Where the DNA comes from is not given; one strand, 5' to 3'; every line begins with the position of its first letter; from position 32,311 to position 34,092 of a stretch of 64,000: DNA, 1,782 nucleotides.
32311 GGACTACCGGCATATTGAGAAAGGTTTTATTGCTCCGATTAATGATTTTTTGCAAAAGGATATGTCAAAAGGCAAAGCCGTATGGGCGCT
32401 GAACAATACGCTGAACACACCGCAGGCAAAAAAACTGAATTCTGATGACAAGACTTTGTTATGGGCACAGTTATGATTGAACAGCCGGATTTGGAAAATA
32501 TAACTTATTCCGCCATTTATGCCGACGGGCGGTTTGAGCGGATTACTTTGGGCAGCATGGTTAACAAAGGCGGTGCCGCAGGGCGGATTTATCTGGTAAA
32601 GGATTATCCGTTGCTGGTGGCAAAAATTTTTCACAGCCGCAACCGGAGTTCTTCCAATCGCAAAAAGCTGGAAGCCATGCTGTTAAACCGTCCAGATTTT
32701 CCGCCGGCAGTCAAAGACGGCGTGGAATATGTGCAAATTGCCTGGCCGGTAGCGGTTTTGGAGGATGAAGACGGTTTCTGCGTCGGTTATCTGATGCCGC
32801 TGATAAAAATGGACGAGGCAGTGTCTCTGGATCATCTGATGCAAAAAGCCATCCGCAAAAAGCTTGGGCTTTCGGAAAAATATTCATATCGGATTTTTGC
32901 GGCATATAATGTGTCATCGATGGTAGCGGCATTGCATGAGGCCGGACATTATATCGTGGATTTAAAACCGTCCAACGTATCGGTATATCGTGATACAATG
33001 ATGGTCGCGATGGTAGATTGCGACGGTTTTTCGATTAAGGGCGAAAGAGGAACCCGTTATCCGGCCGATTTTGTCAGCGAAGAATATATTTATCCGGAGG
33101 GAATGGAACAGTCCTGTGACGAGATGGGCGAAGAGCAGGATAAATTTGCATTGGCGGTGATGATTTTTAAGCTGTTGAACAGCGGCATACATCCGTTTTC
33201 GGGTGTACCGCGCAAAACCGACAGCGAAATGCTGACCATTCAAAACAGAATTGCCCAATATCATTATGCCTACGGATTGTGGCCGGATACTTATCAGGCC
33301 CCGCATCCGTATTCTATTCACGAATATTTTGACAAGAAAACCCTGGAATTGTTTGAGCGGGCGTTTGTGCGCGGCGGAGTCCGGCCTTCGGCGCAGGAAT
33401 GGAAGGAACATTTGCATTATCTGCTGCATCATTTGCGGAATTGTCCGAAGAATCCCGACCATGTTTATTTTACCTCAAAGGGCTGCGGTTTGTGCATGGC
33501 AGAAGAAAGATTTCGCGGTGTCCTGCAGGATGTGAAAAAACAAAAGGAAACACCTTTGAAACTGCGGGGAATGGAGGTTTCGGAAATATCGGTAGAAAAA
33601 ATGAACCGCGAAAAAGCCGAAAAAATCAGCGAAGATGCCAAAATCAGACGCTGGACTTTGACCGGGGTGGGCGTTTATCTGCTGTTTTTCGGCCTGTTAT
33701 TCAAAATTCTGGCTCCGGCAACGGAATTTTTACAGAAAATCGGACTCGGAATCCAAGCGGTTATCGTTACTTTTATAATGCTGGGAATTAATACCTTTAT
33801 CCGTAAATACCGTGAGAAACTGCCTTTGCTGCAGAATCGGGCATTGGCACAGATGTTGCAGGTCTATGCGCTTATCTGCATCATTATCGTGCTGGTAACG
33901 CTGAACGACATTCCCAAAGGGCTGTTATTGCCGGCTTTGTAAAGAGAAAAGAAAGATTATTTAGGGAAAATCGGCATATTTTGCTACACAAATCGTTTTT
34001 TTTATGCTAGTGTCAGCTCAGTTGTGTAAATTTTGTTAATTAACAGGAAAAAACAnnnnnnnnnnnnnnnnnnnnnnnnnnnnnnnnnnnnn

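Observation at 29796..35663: A 5.8-kb accessory block splits the conserved rpoN | hpf-ptsN unit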

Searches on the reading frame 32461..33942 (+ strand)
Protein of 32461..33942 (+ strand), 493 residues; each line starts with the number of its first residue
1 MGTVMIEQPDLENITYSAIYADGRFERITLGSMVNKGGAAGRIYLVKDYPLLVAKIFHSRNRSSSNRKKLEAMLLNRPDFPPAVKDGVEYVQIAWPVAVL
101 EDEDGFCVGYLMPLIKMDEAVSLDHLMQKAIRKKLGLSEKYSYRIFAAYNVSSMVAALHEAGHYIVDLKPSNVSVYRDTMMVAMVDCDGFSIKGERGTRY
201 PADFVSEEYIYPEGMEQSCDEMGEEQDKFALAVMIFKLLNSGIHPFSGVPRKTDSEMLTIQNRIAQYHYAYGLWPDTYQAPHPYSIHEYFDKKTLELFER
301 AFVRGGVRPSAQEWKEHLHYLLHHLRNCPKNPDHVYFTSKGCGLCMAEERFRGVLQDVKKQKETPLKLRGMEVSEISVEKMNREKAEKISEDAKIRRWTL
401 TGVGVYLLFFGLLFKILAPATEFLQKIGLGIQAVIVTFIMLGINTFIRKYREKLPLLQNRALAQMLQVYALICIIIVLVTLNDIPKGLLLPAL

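Call 4: search_protein_families(library=pfam, proteins=[window:32461-33942:+])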
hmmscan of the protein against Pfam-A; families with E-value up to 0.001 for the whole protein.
window:32461-33942:+ (493 aa): 1 family
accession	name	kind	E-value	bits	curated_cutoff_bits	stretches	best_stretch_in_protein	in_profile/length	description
PF00069.31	Pkinase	-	1.1e-09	38.6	31.7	1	127-286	85-232/263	Protein kinase domain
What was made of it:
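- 32473..33942 (+): Ser/Thr kinase with a Cys/His knuckle (CPx5H..CxxC) and three C-terminal hydrophobic helices. Pfam Pkinase (call 4).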

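Call 17: find_encoding_contigs(protein=window:32461-33942:+, flank=10000, max_places=6)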
Protein window:32461-33942:+ (493 aa): no gene with exactly this product is on record in the collection.

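Call 24: find_homologous_proteins(query=window:32473-33942:+, max_evalue=0.00001)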
Query window:32473-33942:+ (489 aa): 584 proteins with E <= 0.00001 among 7125 candidates; the best 120 are listed.
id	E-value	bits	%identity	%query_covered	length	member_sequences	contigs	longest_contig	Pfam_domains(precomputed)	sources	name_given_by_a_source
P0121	0.0e+0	1115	100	100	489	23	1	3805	PF00069.32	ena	-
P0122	2.4e-269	912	79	99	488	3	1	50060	PF00069.32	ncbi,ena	-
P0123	3.2e-254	862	75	100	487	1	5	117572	PF00069.32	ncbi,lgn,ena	-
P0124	9.6e-254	860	75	99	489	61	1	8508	PF00069.32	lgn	-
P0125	3.5e-253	859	74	100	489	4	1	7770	PF00069.32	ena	-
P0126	2.2e-251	853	75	100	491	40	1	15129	PF00069.32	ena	-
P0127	3.7e-251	852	73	100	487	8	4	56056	PF00069.32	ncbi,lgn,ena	-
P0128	2.8e-250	849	73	100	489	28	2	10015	PF00069.32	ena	-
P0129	2.5e-247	839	73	100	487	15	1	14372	PF00069.32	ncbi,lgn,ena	-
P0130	1.9e-245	833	73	98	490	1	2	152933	PF00069.32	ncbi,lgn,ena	-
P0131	1.3e-244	830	71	100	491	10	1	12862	PF00069.32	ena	-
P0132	1.4e-244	830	72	100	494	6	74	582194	PF00069.32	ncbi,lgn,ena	-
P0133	5.6e-243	825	73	99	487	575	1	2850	PF00069.32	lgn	-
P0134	3.0e-242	823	73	98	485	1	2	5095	PF00069.32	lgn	-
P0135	4.3e-242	822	73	97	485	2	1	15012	PF00069.32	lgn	-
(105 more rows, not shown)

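Call 26: find_encoding_contigs(protein=P0122, flank=10000, max_places=3)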
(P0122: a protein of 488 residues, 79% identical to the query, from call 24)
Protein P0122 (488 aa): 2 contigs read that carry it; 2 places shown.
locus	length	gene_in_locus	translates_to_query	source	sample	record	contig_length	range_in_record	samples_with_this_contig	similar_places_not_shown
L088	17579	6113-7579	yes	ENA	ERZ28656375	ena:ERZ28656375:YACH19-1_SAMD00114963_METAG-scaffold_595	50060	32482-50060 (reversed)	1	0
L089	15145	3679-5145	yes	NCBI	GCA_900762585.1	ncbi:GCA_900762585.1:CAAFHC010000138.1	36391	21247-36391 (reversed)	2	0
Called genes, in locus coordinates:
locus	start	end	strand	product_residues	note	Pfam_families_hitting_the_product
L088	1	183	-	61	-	?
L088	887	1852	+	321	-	PF00437:T2SSE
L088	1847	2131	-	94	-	-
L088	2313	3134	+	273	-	PF26707:DUF8237 (weak), PF07603:Lcl_C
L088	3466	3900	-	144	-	PF00156:Pribosyltran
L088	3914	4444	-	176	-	PF00578:AhpC-TSA, PF08534:Redoxin, PF13098:Thioredoxin_2, PF13905:Thioredoxin_8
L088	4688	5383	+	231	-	PF00092:VWA (weak)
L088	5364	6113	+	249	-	PF13672:PP2C_2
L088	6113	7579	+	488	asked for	PF00069:Pkinase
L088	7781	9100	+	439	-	-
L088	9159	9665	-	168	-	PF06347:SH3_4, PF08239:SH3_3 (faint)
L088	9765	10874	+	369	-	PF01546:Peptidase_M20, PF07687:M20_dimer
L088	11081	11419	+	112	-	PF12702:Lipocalin_3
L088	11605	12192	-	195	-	PF05307:Bundlin, PF08805:PilS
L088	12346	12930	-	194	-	PF05307:Bundlin, PF08805:PilS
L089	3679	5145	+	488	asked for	PF00069:Pkinase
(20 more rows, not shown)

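Call 27: find_encoding_contigs(protein=P0123, flank=10000, max_places=3)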
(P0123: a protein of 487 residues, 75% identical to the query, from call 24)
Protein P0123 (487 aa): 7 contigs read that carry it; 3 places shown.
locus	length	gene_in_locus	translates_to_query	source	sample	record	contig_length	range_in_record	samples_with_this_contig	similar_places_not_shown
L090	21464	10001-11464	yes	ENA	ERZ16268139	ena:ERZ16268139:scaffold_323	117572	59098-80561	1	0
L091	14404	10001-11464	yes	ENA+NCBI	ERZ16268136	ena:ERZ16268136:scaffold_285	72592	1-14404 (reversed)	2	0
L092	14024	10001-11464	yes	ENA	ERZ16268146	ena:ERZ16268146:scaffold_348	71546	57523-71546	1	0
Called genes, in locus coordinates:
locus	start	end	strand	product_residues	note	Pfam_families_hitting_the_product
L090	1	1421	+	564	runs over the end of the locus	PF00437:T2SSE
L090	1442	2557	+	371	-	PF00482:T2SSF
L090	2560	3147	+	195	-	PF05307:Bundlin (weak), PF08805:PilS (weak)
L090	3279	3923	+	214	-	PF08805:PilS (weak)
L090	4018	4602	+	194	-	PF05307:Bundlin, PF08805:PilS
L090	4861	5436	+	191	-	PF05307:Bundlin, PF08805:PilS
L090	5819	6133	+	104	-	PF04480:DUF559, PF18741:MTES_1575 (weak)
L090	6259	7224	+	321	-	PF00437:T2SSE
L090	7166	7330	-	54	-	-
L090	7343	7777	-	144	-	PF00156:Pribosyltran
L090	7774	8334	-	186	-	PF08534:Redoxin, PF00578:AhpC-TSA, PF13098:Thioredoxin_2 (weak), PF13905:Thioredoxin_8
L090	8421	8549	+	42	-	-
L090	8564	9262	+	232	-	PF00092:VWA (weak)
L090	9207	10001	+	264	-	PF13672:PP2C_2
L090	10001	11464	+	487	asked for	PF00069:Pkinase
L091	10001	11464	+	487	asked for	PF00069:Pkinase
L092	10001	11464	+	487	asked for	PF00069:Pkinase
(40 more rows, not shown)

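Call 29: list_cluster_members(proteins=[P0121, P0001])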
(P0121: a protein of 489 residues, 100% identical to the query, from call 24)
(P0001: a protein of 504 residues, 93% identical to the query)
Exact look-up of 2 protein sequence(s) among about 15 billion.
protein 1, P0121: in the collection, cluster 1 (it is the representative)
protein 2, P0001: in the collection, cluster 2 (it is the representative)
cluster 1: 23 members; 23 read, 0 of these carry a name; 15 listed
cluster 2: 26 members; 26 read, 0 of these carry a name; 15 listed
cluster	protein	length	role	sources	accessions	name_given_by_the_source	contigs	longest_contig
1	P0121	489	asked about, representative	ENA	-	-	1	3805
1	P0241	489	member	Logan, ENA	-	-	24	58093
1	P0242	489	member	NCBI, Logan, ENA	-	-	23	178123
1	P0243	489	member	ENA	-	-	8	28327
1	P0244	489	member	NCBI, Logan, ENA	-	-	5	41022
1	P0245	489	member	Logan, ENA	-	-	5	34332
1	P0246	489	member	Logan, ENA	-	-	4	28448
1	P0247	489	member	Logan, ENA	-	-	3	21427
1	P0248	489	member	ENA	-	-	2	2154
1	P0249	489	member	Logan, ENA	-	-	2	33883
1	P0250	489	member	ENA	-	-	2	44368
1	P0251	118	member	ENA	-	-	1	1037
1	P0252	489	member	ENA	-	-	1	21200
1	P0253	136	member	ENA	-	-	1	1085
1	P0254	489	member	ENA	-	-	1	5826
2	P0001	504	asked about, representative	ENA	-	-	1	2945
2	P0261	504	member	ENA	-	-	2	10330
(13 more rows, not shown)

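Call 31: find_encoding_contigs(protein=P0261, flank=10000, max_places=3)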
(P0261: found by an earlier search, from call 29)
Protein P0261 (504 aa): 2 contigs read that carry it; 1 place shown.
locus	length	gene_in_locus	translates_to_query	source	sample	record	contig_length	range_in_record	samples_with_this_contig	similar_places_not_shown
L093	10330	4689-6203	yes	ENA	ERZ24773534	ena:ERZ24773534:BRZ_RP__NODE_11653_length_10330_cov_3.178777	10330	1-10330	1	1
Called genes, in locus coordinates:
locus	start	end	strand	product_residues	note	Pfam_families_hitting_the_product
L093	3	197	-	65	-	PF00164:Ribosom_S12_S23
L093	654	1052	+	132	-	-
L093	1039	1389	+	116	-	-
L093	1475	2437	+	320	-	PF01380:SIS, PF00571:CBS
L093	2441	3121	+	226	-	PF06835:LptC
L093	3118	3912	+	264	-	PF03968:LptD_N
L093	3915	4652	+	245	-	PF00005:ABC_tran, PF13304:AAA_21 (faint), PF12399:BCA_ABC_TP_C (weak)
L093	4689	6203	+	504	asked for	PF00309:Sigma54_AID, PF04963:Sigma54_CBD, PF04552:Sigma54_DBD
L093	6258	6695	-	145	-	PF00156:Pribosyltran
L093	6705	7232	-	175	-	PF00578:AhpC-TSA, PF08534:Redoxin, PF13098:Thioredoxin_2, PF13905:Thioredoxin_8 (weak)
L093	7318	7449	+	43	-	-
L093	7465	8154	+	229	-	PF00092:VWA (weak)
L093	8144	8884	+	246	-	PF13672:PP2C_2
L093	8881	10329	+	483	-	?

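Call 32: find_encoding_contigs(protein=P0252, flank=10000, max_places=3)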
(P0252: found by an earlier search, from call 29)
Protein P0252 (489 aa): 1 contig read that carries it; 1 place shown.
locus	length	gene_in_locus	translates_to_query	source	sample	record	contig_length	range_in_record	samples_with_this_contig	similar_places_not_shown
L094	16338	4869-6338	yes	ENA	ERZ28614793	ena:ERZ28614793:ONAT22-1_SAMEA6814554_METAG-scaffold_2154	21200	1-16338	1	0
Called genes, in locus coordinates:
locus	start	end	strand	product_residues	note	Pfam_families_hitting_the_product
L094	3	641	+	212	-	?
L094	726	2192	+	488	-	PF00309:Sigma54_AID, PF04963:Sigma54_CBD, PF04552:Sigma54_DBD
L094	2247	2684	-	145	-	PF00156:Pribosyltran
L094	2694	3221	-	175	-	PF00578:AhpC-TSA, PF08534:Redoxin, PF13098:Thioredoxin_2, PF13905:Thioredoxin_8 (weak)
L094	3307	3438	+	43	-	-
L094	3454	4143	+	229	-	PF00092:VWA (weak)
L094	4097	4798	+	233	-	PF13672:PP2C_2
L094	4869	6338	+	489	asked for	PF00069:Pkinase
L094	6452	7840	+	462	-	PF03060:NMO (weak)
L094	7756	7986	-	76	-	-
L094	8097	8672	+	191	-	PF02482:Ribosomal_S30AE, PF16321:Ribosom_S30AE_C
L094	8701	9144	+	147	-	PF00359:PTS_EIIA_2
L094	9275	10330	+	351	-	PF10555:MraY_sig1 (faint), PF00953:Glycos_transf_4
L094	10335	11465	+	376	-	PF01098:FTSW_RODA_SPOVE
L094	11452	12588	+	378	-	PF03033:Glyco_transf_28, PF04101:Glyco_tran_28_C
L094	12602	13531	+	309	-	PF01565:FAD_binding_4, PF02873:MurB_C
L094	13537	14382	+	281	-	PF08478:POTRA_1, PF03799:FtsQ_DivIB_C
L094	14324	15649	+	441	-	PF11104:PilM_2 (faint), PF14450:FtsA (weak), PF02491:SHS2_FTSA, PF06723:MreB_Mbl, PF14450:FtsA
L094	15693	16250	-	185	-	-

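Call 48: search_protein_families(library=ncbifam, proteins=[window:32473-33942:+], max_evalue=0.001)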
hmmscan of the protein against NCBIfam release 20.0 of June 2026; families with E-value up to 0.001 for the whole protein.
window:32473-33942:+ (489 aa): 2 families
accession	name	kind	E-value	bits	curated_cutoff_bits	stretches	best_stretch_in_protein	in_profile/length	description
NF038150.1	lanthi_synth_IV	equivalog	5.6e-07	28.3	650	1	119-246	280-400/851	class IV lanthionine synthetase LanL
NF038151.1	lanthi_synth_III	equivalog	6e-05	21.6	575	1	145-246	343-433/833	class III lanthionine synthetase LanKC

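Call 49: search_protein_families(library=padloc, proteins=[window:32473-33942:+], max_evalue=0.01)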
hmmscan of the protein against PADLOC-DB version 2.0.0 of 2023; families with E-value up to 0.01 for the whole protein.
window:32473-33942:+ (489 aa): 5 families
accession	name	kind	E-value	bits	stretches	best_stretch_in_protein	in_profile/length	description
PDLC04053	PD-T4-6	-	1.3e-05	22.8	1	124-245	97-214/311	-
PDLC04054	PD-T4-6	-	0.00032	18.2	1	124-248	99-219/347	-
PDLC04042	PD-T4-6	-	0.00044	18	1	124-246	97-216/292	-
PDLC04039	PD-T4-6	-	0.00046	17.3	1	132-245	110-218/458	-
PDLC03921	MkoA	-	0.002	13.8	1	141-238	590-676/1607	-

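Call 56: search_solved_structures(query=window:32473-33942:+, max_evalue=0.01)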
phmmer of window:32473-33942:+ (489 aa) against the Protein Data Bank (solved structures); distinct sequences matched with E-value up to 0.01: 9.
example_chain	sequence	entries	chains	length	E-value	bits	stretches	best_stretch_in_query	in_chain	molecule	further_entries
2wnt_A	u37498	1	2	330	0.00011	24.2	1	120-256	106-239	RIBOSOMAL PROTEIN S6 KINASE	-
8wf4_A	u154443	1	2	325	0.00012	24.2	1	120-256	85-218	Ribosomal protein S6 kinase alpha-1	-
4nif_A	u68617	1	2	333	0.00013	24.1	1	120-256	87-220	Ribosomal protein S6 kinase alpha-1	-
3rny_A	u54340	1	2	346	0.00014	24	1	120-256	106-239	Ribosomal protein S6 kinase alpha-1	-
4jg8_A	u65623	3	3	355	0.00044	22.3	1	119-270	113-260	Ribosomal protein S6 kinase alpha-3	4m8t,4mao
8xey_A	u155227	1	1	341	0.00057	21.9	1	118-270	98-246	Ribosomal protein S6 kinase alpha-3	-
2qr7_A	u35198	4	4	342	0.00057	21.9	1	118-270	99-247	Ribosomal protein S6 kinase alpha-3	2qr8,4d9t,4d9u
5o1s_A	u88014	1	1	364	0.00057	21.9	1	118-270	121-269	Ribosomal protein S6 kinase alpha-3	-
4jg6_A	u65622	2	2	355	0.00062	21.8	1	118-270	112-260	Ribosomal protein S6 kinase alpha-3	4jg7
